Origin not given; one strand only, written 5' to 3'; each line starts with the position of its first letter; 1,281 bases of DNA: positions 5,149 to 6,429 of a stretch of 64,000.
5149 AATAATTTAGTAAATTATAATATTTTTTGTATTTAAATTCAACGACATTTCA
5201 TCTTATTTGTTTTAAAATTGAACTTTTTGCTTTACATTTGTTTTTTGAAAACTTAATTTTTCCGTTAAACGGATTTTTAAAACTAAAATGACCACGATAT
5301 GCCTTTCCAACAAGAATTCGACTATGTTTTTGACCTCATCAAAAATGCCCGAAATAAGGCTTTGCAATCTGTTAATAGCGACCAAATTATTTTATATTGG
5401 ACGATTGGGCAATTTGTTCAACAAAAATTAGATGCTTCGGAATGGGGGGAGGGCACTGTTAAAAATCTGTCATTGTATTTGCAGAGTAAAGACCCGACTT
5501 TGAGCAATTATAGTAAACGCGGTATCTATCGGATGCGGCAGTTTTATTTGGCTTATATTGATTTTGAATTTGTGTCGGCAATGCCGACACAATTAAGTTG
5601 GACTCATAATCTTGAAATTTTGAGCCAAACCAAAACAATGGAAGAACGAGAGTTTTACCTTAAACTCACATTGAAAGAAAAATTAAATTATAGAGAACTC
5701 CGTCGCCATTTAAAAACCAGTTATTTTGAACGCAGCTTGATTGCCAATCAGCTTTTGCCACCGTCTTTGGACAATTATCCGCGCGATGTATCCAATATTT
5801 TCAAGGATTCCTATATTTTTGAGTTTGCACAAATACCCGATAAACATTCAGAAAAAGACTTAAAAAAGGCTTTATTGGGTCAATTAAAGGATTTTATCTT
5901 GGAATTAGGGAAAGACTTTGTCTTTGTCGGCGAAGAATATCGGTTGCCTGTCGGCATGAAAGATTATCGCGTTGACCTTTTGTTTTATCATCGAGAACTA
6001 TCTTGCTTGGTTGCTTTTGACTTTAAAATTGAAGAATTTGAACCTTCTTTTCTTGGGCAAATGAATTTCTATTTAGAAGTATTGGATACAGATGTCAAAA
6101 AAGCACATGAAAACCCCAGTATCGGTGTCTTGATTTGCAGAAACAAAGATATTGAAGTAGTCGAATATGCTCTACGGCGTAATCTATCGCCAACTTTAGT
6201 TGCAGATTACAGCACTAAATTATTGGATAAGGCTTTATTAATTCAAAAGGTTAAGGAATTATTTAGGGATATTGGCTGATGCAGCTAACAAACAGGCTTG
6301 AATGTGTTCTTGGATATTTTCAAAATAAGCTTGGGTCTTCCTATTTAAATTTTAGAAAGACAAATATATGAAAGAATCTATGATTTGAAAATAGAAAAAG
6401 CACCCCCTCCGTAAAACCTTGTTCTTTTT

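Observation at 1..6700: Mosaic accessory island whose gene modules are each bounded by the abundant word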

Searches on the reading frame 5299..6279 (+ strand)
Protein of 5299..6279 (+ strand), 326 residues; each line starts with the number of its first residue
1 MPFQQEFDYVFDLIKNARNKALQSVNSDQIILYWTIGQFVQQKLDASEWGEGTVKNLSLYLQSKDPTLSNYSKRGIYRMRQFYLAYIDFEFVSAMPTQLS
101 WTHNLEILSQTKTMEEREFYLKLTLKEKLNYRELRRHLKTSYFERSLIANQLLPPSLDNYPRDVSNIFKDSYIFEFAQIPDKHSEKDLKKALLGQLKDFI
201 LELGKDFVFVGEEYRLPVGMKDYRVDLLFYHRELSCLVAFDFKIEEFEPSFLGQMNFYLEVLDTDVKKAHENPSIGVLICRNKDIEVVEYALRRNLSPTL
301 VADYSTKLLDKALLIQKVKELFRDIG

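Call 11: search_protein_families(library=pfam, proteins=[window:5299-6276:+], max_evalue=0.01)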
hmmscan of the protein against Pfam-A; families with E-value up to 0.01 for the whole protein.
window:5299-6276:+ (326 aa): 2 families
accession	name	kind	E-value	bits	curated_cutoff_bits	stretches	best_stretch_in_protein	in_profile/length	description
PF06250.17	YhcG_C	-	3.7e-53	180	32.5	1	166-312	2-148/157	YhcG PDDEXK nuclease domain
PF17761.7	DUF1016_N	-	3.2e-33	115.2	32.8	1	12-145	4-137/137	DUF1016 N-terminal domain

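Call 27: find_encoding_contigs(protein=window:5299-6279:+, flank=10000, max_places=10)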
Protein window:5299-6279:+ (326 aa): 7 contigs read that carry it; 7 places shown.
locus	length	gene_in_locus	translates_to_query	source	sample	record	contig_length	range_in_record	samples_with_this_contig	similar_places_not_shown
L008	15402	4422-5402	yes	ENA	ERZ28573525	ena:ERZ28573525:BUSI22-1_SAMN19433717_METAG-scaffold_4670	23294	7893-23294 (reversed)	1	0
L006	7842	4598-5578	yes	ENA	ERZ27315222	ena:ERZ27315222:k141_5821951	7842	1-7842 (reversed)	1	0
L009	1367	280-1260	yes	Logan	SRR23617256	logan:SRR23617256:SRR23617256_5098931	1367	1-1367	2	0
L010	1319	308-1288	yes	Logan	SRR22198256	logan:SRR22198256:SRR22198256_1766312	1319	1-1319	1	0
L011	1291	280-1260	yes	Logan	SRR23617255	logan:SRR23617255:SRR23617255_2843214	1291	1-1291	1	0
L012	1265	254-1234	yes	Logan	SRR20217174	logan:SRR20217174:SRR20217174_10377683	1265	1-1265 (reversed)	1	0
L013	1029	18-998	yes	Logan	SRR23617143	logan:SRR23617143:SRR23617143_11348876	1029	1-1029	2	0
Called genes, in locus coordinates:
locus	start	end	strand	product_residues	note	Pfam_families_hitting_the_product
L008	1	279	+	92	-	?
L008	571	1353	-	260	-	PF12686:DUF3800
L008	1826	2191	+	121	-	PF05973:Gp49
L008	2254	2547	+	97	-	PF12844:HTH_19 (weak), PF13560:HTH_31, PF01381:HTH_3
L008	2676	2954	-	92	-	-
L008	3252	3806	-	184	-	-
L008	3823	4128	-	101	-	PF13091:PLDc_2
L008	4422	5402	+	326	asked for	PF17761:DUF1016_N, PF06250:YhcG_C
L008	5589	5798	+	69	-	-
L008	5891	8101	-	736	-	-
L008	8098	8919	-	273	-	-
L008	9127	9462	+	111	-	-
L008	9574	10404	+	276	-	PF00582:Usp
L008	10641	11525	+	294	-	PF01594:AI-2E_transport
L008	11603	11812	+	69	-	-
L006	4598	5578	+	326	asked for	PF17761:DUF1016_N, PF06250:YhcG_C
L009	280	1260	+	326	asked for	PF17761:DUF1016_N, PF06250:YhcG_C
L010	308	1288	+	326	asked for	PF17761:DUF1016_N, PF06250:YhcG_C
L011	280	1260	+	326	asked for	PF17761:DUF1016_N, PF06250:YhcG_C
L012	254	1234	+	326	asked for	PF17761:DUF1016_N, PF06250:YhcG_C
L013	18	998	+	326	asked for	PF17761:DUF1016_N, PF06250:YhcG_C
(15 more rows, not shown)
